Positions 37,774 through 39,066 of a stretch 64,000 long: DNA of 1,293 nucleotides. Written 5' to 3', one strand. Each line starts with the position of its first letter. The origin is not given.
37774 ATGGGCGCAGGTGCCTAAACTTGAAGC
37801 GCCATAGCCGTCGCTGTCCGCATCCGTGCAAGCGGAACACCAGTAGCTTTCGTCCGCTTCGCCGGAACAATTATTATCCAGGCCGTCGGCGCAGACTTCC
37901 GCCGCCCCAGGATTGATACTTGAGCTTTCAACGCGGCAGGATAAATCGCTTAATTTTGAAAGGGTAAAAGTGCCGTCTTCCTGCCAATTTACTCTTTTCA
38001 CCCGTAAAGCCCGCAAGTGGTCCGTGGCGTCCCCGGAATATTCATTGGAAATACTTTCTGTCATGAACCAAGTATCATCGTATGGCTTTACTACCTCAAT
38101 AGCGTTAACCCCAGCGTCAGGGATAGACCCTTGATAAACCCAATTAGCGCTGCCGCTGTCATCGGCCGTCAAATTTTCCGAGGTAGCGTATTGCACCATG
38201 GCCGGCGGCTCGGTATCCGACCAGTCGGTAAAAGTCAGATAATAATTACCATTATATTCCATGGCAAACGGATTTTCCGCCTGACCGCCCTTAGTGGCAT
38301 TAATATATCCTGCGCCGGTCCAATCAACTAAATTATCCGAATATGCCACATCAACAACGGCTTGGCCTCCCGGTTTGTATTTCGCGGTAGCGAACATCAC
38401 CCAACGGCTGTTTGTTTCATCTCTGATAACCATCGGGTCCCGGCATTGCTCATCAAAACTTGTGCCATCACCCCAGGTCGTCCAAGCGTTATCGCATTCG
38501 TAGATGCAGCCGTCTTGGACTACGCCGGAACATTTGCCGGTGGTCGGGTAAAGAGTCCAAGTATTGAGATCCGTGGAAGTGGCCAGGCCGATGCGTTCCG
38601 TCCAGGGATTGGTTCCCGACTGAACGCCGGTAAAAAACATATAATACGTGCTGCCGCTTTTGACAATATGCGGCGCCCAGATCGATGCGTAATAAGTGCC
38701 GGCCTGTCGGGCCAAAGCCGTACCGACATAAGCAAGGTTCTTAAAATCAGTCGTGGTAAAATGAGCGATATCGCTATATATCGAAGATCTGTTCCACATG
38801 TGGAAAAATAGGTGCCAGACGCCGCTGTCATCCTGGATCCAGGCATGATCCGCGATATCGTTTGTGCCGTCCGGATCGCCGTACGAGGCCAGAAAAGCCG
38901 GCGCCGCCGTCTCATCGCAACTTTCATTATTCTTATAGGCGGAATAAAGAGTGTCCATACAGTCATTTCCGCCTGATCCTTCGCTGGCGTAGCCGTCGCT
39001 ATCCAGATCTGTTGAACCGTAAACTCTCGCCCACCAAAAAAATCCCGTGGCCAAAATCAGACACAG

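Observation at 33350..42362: Three consecutive giant surface-protein genes sharing a near-identical C-terminal module; two end in LysM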

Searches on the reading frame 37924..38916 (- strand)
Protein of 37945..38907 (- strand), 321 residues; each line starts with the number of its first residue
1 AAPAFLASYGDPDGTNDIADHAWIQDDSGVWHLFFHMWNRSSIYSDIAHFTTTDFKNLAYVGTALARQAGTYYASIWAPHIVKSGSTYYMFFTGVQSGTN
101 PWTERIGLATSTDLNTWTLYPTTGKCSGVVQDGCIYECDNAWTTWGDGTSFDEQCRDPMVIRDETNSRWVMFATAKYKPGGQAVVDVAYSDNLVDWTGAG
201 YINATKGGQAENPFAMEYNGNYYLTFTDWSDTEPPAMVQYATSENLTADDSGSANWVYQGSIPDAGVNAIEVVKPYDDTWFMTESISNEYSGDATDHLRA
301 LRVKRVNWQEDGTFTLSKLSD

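Call 35: search_solved_structures(query=window:37945-38907:-, max_evalue=0.01, show_alignments=3)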
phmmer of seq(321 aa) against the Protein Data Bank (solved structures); distinct sequences matched with E-value up to 0.01: 0.

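Call 36: find_homologous_proteins(query=window:37945-38907:-, max_evalue=0.001)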
Query seq(321 aa) (321 aa): 135 proteins with E <= 0.001 among 1284 candidates; the best 120 are listed.
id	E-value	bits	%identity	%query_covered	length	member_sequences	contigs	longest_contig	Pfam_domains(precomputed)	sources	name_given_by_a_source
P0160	5.0e-124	432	57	100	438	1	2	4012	PF11617.14,PF00251.27,PF04616.21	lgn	-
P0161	3.3e-96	341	51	100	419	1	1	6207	PF00251.27,PF04041.20,PF04616.21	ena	-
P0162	6.6e-93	330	52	95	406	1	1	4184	PF00251.27,PF04616.21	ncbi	-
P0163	1.2e-92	329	53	91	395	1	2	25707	PF00251.27,PF04616.21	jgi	jgi:hypothetical protein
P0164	4.8e-92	327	50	99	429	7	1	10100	PF00251.27,PF04616.21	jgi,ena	-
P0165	2.2e-91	325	51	99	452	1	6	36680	PF00251.27,PF04616.21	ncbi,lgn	-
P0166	2.8e-91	325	52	94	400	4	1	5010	PF00251.27,PF04616.21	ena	-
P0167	3.0e-91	324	53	96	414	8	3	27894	PF00251.27,PF04616.21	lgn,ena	-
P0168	1.4e-90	322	51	96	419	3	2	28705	PF00251.27,PF04616.21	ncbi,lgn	-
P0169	1.7e-90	322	50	100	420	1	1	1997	PF00251.27,PF04616.21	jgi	jgi:hypothetical protein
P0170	3.8e-90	321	50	99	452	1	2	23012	PF00251.27,PF04616.21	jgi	jgi:hypothetical protein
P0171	4.0e-90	321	49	100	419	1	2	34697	PF00251.27,PF04616.21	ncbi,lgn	ncbi:MAG: family 43 glycosylhydrolase [Candidatus Krumholzibacteriia bacterium]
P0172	5.1e-90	320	51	93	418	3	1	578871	PF00251.27,PF04616.21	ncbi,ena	-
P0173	6.8e-90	320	52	96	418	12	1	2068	PF00251.27,PF04616.21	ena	-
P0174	7.6e-90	320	50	100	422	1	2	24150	PF00251.27,PF04616.21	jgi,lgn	jgi:hypothetical protein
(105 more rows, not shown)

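Call 39: search_solved_structures(query=A2, max_evalue=0.01, show_alignments=2)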
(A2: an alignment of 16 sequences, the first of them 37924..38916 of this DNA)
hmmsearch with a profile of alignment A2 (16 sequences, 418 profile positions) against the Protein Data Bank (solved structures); distinct sequences matched with E-value up to 0.01: 53.
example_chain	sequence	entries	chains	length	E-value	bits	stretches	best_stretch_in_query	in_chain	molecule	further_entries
9fj8_A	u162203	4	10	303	1.3e-09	40.4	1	83-179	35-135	1,2-beta-oligomannan phosphorylase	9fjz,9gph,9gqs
6r3u_A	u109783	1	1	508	3.1e-09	39.1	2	71-150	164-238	Glycoside hydrolase family 32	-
6r3r_A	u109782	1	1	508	3.5e-09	38.9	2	71-150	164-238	Glycoside hydrolase family 32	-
8a9y_E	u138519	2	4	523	3.7e-09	38.8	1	71-150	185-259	Glycoside hydrolase family 32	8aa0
7znr_A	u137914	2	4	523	3.7e-09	38.8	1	71-150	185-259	Sucrose-6-phosphate hydrolase | Glycoside hydrolase family 32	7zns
8aa2_E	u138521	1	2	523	3.7e-09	38.8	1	71-150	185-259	Glycoside hydrolase family 32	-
3r4y_A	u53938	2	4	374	8.5e-09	37.7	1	99-178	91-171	Glycosyl hydrolase family 32, N terminal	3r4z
5mui_A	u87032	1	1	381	3.6e-08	35.6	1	141-192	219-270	Beta-galactosidase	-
5mt2_A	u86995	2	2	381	9.1e-08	34.3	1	141-192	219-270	Beta-galactosidase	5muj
7fip_A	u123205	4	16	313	1.4e-06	30.4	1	130-176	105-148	Beta-1,2-mannobiose phosphorylase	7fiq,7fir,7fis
4ak6_A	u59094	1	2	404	1.5e-06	30.3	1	103-177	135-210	ANHYDRO-ALPHA-L-GALACTOSIDASE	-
4ak7_A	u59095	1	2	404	1.7e-06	30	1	103-177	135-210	ANHYDRO-ALPHA-L-GALACTOSIDASE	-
4ak5_A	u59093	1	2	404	1.8e-06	30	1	103-177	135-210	ANHYDRO-ALPHA-L-GALACTOSIDASE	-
6nu7_A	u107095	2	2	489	5.7e-06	28.3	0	84-154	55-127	Sucrose-6-phosphate hydrolase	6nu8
5glk_A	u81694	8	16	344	8.5e-06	27.8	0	115-170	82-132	Glycoside hydrolase family 43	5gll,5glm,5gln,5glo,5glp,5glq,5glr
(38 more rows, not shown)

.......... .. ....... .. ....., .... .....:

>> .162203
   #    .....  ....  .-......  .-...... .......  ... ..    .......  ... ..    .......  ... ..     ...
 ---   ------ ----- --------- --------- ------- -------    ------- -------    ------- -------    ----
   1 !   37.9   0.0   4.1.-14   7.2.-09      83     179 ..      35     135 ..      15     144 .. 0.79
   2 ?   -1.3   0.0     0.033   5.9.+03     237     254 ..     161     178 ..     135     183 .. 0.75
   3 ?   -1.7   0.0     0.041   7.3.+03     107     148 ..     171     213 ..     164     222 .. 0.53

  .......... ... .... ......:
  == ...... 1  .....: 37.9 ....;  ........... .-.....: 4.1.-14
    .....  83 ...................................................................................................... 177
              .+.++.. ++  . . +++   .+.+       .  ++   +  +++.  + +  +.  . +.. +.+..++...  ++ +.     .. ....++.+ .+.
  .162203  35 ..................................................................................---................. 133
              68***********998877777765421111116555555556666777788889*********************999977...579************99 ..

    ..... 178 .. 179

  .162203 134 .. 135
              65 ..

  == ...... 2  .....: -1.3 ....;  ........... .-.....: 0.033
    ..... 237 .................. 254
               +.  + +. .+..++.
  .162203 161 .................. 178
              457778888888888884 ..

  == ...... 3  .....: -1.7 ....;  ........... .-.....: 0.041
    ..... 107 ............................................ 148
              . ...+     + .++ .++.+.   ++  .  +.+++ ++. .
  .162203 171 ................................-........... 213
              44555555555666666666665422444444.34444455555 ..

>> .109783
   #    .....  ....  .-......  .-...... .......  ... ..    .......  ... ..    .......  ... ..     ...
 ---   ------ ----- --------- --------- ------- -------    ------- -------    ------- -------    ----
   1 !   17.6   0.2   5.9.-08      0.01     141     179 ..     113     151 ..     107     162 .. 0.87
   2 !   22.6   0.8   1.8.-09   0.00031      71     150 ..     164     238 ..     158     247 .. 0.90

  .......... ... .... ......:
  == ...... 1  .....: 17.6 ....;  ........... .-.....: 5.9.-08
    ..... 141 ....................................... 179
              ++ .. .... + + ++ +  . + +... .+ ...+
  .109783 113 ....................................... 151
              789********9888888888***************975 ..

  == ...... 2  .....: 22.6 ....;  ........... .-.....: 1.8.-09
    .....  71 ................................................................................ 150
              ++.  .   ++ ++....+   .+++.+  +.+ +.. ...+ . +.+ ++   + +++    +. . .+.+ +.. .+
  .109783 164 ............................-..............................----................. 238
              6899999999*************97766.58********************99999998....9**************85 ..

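Call 52: predict_structure(alignment_id=A2)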
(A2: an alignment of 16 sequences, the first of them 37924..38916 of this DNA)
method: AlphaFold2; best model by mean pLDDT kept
length: 331 residues; sequences in the alignment: 16
mean_pLDDT: 80.7   pTM: 0.87
mean pLDDT of the five models: 80.7, 80.2, 79.1, 77.1, 77.0
residues with pLDDT >= 90: 125; 70-90: 133; 50-70: 54; < 50: 19
segments of 3 or more residues with pLDDT < 50: 1-4, 13-19, 150-153, 328-331
pLDDT, mean of each block of 10 residues (from residue 1): 53 49 87 90 72 84 89 82 96 90 73 96 83 83 75 65 96 93 83 96 84 88 92 65 93 91 80 83 82 62 76 83 53 38
secondary structure, 60 per line:
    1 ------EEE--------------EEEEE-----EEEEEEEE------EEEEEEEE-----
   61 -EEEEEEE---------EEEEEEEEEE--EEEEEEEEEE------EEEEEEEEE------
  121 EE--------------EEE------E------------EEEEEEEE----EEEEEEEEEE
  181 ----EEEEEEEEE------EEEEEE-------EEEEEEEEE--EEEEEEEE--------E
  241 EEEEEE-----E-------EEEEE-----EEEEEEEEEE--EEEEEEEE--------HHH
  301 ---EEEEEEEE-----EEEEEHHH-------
elements in order: E7-9 E24-28 E34-41 E48-55 E62-68 E78-87 E90-99 E106-114 E137-139 E159-166 E171-180 E185-193 E200-205 E213-221 E224-231 E240-246 E260-264 E270-279 E282-289 E304-311 E317-321

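Call 55: fold_search(model_id=the predicted structure, library=pdb)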
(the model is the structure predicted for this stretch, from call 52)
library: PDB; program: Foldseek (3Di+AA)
matches with E <= 10: 783; with E <= 0.001: 296
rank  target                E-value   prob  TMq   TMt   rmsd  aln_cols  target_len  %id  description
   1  8aa2_E                2.2e-13  1.00  0.68  0.47   6.3       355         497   18  Inactive levan utilisation machinery (utilisome) in the presence of levan fructo-oligosaccharides DP 15-25 (released 2023-06-07)
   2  8a9y_E                6.6e-13  1.00  0.68  0.47   6.8       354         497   18  Substrate-free levan utilisation machinery (utilisome) (released 2023-06-07)
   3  6r3r                  1.0e-12  1.00  0.70  0.49   6.1       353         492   18  First crystal structure of endo-levanase BT1760 from Bacteroides thetaiotaomicron (released 2019-06-19)
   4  6r3u_A                2.0e-12  1.00  0.70  0.49   5.9       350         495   17  Endo-levanase BT1760 mutant E221A from Bacteroides thetaiotaomicron complexed with levantetraose (released 2019-06-19)
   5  4kcb_A                3.2e-12  1.00  0.61  0.67   5.6       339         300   16  Crystal Structure of Exo-1,5-alpha-L-arabinanase from Bovine Ruminal Metagenomic Library (released 2014-02-05)
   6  7bwb                  5.6e-12  1.00  0.67  0.49   5.2       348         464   14  Bombyx mori GH32 beta-fructofuranosidase BmSUC1 (released 2020-11-04)
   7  7znr_A                7.4e-12  1.00  0.70  0.49   4.6       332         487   18  Inactive D62N mutant of BT1760 Endo-acting levanase from Bacteroides thetaiotaomicron VPI-5482 (released 2023-06-21)
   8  3qed_B                1.0e-11  1.00  0.65  0.70   6.0       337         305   15  The structure and function of an arabinan-specific alpha-1,2-arabinofuranosidase identified from screening the activit (released 2011-02-16)
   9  7bwc_A                1.4e-11  1.00  0.64  0.47   5.3       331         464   14  Bombyx mori GH32 beta-fructofuranosidase BmSUC1 mutant D63A in complex with sucrose (released 2020-11-04)
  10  3qee_A                1.7e-11  1.00  0.66  0.73   4.8       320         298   16  The structure and function of an arabinan-specific alpha-1,2-arabinofuranosidase identified from screening the activit (released 2011-02-16)
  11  6ms2                  2.0e-11  1.00  0.56  0.38   5.6       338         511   15  Crystal structure of the GH43 BlXynB protein from Bacillus licheniformis (released 2019-04-17)
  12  1uyp_A                2.7e-11  1.00  0.65  0.51   5.5       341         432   13  The three-dimensional structure of beta-fructosidase (invertase) from Thermotoga maritima (released 2004-03-22)
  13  7vco                  2.8e-11  1.00  0.70  0.49   4.8       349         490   13  Frischella perrara beta-fructofuranosidase (released 2022-03-09)
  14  3qef_B                3.0e-11  1.00  0.64  0.71   5.2       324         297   14  The structure and function of an arabinan-specific alpha-1,2-arabinofuranosidase identified from screening the activit (released 2011-02-16)
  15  4kcb_B                3.7e-11  1.00  0.60  0.64   5.7       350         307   15  Crystal Structure of Exo-1,5-alpha-L-arabinanase from Bovine Ruminal Metagenomic Library (released 2014-02-05)
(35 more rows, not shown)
